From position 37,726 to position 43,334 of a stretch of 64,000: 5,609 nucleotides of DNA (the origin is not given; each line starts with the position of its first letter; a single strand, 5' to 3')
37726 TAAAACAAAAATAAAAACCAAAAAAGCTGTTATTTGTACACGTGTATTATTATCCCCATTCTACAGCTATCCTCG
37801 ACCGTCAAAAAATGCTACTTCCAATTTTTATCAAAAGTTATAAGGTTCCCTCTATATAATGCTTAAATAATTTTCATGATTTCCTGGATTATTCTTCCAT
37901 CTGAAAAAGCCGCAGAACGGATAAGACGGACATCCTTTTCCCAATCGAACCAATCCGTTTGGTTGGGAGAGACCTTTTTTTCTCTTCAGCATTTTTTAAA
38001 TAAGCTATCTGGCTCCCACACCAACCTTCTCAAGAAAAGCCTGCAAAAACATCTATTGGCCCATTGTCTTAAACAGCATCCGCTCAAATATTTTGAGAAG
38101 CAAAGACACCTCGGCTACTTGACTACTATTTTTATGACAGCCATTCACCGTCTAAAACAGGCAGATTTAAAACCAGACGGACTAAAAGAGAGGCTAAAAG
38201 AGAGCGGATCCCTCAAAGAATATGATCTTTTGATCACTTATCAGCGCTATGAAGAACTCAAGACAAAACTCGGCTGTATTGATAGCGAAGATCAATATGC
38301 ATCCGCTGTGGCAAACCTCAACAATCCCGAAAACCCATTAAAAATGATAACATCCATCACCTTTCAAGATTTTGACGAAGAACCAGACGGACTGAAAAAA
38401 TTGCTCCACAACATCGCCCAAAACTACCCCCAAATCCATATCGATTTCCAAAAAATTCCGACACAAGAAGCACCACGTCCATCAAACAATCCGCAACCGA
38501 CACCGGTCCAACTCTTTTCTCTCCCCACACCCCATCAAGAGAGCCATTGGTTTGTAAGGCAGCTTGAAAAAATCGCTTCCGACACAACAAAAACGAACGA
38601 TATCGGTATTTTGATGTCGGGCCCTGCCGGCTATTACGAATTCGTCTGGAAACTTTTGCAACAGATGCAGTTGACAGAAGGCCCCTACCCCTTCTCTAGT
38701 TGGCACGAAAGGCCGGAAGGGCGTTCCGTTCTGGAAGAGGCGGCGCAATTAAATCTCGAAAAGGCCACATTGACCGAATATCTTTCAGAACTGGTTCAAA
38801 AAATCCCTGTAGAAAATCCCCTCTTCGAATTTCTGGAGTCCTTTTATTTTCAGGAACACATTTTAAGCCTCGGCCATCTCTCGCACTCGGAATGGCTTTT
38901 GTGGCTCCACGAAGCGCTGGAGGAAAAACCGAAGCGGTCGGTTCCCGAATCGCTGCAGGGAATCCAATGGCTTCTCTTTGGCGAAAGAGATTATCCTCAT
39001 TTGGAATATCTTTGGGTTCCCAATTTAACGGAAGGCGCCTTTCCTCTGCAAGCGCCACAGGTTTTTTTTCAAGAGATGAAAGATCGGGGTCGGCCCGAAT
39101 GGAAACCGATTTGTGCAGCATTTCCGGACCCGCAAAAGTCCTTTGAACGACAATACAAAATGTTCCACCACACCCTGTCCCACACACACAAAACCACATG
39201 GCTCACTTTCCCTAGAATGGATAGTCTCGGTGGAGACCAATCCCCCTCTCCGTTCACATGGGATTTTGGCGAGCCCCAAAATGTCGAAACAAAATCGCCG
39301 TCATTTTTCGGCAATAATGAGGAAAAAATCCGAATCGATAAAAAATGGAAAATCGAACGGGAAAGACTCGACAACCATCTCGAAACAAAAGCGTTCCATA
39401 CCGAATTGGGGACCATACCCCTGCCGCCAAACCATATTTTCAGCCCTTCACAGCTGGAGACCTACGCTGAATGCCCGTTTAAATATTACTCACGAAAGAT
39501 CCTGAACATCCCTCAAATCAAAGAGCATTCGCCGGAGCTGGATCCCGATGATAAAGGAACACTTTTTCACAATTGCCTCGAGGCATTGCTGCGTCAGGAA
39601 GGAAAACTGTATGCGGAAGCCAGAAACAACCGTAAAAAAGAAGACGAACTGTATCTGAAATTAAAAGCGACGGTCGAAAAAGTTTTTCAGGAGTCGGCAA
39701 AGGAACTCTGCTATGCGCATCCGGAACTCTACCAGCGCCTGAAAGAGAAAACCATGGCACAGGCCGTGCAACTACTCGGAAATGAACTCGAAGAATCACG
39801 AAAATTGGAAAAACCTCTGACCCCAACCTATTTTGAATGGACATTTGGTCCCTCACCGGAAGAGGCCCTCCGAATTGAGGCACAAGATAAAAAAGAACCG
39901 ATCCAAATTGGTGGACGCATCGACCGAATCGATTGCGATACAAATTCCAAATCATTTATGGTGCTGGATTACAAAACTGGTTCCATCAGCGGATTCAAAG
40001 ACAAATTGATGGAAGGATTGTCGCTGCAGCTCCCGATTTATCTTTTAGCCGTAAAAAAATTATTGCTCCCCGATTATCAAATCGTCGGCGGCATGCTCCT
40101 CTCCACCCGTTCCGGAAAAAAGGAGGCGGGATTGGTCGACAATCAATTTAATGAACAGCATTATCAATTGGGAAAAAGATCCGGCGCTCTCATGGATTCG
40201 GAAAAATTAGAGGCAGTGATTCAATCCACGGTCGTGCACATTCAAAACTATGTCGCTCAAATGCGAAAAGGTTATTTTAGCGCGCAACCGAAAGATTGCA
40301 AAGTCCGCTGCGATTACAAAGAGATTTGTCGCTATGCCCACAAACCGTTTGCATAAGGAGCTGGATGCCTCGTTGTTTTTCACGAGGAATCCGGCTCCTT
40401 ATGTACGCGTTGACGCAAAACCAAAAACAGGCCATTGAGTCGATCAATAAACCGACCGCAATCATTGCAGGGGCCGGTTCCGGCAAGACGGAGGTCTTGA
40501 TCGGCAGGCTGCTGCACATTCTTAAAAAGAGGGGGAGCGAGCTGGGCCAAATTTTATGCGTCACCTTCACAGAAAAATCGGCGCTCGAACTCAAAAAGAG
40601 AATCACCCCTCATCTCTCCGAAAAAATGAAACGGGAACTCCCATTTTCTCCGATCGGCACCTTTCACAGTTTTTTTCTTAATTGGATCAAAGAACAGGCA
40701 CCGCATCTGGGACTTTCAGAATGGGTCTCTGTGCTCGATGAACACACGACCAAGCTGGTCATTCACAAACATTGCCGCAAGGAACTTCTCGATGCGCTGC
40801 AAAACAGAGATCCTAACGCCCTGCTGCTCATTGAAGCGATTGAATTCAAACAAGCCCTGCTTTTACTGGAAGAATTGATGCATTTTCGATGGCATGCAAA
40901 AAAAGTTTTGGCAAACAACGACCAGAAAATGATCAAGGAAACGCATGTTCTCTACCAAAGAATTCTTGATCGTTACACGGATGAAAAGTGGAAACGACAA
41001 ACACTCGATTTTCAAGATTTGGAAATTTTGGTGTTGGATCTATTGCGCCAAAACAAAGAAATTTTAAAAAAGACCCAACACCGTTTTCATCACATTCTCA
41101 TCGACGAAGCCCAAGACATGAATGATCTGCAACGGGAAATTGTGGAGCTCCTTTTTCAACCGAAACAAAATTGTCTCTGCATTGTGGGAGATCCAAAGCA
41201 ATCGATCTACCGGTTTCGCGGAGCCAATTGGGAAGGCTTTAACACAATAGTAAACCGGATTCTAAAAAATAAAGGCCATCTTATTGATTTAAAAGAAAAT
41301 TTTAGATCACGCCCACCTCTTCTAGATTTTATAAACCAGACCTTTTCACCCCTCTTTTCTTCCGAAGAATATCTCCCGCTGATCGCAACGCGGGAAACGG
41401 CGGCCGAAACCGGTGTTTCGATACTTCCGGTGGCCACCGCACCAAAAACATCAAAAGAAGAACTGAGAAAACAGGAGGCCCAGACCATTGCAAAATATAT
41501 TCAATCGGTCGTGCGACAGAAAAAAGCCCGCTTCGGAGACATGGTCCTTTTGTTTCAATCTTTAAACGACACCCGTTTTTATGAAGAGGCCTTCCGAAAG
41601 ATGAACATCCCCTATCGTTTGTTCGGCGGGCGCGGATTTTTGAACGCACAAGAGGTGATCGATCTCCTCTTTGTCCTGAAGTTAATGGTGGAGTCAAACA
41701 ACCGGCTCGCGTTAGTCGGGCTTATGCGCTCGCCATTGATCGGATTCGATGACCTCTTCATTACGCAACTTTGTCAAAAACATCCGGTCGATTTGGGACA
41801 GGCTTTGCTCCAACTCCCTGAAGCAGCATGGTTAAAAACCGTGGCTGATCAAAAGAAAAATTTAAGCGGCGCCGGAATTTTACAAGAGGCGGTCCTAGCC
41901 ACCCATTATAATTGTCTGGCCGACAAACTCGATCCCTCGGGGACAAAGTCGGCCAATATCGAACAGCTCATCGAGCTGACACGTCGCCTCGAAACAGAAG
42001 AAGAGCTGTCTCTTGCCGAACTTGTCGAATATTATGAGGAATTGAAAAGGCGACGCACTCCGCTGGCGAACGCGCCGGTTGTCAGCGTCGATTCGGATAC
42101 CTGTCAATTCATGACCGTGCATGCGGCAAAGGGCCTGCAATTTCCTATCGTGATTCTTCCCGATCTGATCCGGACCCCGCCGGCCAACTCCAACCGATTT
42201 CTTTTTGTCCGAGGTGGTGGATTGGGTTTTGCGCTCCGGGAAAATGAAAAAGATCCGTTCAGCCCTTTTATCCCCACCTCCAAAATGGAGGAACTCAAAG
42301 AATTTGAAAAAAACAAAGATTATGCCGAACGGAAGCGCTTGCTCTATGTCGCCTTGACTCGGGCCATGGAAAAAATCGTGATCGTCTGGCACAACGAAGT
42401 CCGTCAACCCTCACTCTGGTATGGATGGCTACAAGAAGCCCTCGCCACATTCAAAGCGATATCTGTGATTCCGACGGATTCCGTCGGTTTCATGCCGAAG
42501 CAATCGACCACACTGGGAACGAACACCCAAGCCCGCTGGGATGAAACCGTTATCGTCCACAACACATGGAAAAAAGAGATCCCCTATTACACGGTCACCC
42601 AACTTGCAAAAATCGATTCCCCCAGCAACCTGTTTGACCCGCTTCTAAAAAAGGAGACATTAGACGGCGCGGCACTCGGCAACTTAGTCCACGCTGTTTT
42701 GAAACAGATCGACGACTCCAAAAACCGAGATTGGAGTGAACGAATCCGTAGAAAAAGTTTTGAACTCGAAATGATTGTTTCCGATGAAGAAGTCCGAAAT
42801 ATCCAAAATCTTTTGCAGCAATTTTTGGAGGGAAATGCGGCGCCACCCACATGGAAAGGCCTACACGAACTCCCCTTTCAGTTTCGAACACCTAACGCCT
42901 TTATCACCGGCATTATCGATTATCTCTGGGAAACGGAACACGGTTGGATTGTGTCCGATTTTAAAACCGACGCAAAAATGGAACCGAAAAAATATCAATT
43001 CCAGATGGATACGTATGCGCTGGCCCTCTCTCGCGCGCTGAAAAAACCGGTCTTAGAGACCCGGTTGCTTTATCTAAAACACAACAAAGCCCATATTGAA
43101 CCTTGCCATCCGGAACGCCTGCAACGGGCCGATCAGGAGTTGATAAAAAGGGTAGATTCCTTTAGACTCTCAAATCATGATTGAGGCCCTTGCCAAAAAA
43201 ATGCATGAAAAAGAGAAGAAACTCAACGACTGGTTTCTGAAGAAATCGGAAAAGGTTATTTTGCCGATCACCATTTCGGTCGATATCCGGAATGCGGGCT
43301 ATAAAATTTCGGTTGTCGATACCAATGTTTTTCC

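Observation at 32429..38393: Extreme local over-representation of the 10-mer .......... (reverse complement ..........) on both strands, inside and outside genes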

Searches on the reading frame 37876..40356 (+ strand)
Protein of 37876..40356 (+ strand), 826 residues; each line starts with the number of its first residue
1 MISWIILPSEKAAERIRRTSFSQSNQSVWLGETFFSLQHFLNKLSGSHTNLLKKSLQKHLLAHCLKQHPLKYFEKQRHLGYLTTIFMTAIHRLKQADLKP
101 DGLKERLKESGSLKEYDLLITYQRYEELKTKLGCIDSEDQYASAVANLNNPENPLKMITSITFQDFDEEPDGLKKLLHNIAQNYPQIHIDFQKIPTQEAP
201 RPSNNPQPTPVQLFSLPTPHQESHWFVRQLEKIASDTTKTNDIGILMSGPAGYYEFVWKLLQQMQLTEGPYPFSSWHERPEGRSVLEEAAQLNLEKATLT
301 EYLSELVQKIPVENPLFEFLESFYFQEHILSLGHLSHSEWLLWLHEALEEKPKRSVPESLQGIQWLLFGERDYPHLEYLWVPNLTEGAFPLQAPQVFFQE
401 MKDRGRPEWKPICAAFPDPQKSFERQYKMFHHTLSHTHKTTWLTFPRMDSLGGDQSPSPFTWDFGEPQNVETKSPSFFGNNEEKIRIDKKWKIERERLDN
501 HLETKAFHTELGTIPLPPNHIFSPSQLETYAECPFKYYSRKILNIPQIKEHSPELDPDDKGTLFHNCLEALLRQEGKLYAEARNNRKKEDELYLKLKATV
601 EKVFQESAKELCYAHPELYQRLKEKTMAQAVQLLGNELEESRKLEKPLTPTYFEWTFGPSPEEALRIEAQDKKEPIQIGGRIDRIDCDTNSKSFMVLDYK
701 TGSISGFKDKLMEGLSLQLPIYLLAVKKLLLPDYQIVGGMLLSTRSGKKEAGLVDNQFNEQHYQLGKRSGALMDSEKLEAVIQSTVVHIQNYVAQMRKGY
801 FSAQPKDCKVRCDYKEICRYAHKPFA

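Call 6: search_protein_families(library=pfam, proteins=[window:37876-40356:+])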
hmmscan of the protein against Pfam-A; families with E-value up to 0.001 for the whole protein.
window:37876-40356:+ (826 aa): 1 family
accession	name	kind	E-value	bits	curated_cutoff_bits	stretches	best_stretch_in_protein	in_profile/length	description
PF12705.13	PDDEXK_1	-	3.5e-38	132.4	22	1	522-819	2-247/247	PD-(D/E)XK nuclease superfamily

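Call 9: find_related_loci(query=window:37876-40356:+, collection=genome_contigs, flank=10000)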
Query window:37876-40356:+ (826 aa) in genome_contigs; peptide patterns used: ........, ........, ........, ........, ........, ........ (x = any residue, [..] = any of these).
46 stretches matched a pattern; 1 encode a relative of the query (tblastn E <= 1e-3); 1 distinct loci.
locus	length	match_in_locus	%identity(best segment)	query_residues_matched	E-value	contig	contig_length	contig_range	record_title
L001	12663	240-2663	73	4-826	0e+0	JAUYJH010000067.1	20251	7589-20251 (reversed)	MAG: Deltaproteobacteria bacterium isolate C24_metabat.bin.128 C24_k141_631450, whole genome shotgun sequence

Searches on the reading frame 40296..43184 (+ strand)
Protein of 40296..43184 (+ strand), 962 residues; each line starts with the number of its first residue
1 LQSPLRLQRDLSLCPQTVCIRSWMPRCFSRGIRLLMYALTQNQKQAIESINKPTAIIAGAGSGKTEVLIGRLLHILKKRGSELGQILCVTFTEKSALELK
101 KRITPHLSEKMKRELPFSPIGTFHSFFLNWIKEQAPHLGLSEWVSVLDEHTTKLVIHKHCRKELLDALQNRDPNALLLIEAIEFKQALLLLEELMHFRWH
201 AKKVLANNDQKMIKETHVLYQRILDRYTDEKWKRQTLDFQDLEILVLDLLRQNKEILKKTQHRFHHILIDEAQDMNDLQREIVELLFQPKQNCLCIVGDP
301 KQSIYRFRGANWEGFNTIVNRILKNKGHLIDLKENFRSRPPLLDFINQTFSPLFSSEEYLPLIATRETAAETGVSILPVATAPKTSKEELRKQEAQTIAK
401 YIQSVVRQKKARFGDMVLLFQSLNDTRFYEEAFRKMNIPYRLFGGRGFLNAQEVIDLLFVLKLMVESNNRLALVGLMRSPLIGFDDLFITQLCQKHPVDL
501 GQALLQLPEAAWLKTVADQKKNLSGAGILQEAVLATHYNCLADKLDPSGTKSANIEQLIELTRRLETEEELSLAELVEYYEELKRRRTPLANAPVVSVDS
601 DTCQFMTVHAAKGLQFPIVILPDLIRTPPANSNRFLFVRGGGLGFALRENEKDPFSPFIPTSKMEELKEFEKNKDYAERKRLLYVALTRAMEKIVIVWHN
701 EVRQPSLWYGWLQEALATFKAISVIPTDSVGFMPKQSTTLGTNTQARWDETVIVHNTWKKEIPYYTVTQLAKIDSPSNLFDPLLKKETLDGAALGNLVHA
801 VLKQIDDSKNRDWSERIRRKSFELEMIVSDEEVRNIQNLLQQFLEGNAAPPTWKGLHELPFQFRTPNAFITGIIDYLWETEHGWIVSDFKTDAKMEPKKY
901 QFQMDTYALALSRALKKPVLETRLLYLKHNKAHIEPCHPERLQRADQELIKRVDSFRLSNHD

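Call 6: search_protein_families(library=pfam, proteins=[window:40296-43184:+])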
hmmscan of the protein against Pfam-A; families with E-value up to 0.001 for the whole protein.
window:40296-43184:+ (962 aa): 8 families
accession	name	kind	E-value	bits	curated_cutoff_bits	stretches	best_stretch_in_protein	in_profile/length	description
PF00580.27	UvrD-helicase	-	2.5e-64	218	23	1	39-318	1-266/271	UvrD/REP helicase N-terminal domain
PF13361.12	UvrD_C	-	2.1e-32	113.4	25.6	1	330-700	1-349/350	UvrD-like helicase C-terminal domain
PF13245.12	AAA_19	-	5.7e-20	72.3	25.1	1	43-308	1-134/134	AAA domain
PF12705.13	PDDEXK_1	-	7.3e-12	46.2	22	1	786-945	29-203/247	PD-(D/E)XK nuclease superfamily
PF13538.12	UvrD_C_2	-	2.3e-10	40.6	27.4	1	606-637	5-39/52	UvrD-like helicase C-terminal domain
PF13604.12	AAA_30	-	3.6e-05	24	27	0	39-102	2-65/191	AAA domain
PF01443.25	Viral_helicase1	-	4.1e-05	23.9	21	0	676-697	206-227/228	Viral superfamily 1 RNA helicase core domain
PF00270.35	DEAD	-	0.00075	19.7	26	0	40-103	1-65/167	DEAD/DEAH box helicase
